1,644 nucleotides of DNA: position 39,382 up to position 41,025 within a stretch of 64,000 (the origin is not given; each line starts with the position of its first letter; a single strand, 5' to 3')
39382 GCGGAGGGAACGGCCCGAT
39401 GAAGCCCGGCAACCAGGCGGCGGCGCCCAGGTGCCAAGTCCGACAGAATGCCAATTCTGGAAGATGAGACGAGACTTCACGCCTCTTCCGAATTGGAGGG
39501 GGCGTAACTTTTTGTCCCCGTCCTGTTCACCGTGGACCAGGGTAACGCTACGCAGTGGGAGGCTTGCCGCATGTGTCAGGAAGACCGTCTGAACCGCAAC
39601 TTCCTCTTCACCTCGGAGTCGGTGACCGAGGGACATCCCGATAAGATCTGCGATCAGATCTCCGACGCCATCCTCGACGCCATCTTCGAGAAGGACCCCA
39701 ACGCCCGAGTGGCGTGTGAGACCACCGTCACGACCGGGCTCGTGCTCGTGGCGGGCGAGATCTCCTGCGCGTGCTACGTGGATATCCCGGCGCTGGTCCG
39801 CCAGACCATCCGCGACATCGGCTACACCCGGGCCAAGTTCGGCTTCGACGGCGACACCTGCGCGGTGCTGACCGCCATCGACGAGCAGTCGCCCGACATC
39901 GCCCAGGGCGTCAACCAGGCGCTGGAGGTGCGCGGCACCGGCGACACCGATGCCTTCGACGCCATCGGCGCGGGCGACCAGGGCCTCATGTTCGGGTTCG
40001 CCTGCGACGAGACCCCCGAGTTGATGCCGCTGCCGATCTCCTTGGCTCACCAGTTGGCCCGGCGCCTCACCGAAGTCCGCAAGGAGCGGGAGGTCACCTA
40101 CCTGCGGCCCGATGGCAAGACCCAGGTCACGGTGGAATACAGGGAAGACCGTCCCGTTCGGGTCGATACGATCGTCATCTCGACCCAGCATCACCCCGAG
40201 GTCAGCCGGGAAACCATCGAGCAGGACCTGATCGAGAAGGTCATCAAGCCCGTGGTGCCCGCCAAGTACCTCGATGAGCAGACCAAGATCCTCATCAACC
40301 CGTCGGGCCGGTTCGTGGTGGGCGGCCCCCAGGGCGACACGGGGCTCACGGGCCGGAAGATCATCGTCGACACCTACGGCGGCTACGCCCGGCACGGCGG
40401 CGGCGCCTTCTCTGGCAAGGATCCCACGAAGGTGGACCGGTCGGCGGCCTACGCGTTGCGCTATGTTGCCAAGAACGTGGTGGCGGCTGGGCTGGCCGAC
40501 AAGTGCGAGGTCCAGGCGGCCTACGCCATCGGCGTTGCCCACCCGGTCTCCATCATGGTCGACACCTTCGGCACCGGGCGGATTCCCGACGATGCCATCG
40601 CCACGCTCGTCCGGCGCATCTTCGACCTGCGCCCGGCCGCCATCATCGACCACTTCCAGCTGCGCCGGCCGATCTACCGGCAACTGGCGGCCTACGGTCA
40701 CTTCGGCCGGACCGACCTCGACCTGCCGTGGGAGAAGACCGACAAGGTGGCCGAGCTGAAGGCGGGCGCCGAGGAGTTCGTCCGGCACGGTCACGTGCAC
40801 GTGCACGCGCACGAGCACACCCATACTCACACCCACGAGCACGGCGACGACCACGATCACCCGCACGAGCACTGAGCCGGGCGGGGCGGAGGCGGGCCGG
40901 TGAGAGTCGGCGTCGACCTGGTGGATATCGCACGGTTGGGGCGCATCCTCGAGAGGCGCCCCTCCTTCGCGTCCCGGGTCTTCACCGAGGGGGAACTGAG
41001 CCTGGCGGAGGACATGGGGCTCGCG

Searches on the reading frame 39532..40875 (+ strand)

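Call 77: search_protein_families(library=pfam, proteins=[window:39532-40875:+], max_evalue=0.00001)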
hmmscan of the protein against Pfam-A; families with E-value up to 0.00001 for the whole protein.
window:39532-40875:+ (447 aa): 3 families
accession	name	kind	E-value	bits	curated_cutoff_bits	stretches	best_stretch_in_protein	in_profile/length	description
PF02773.21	S-AdoMet_synt_C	-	2.4e-69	232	25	1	263-402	1-138/138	S-adenosylmethionine synthetase, C-terminal domain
PF02772.21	S-AdoMet_synt_M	-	1.7e-53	180.3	29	1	145-261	2-120/120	S-adenosylmethionine synthetase, central domain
PF00438.25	S-AdoMet_synt_N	-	1.4e-45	154.3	33.1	1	23-121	1-99/99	S-adenosylmethionine synthetase, N-terminal domain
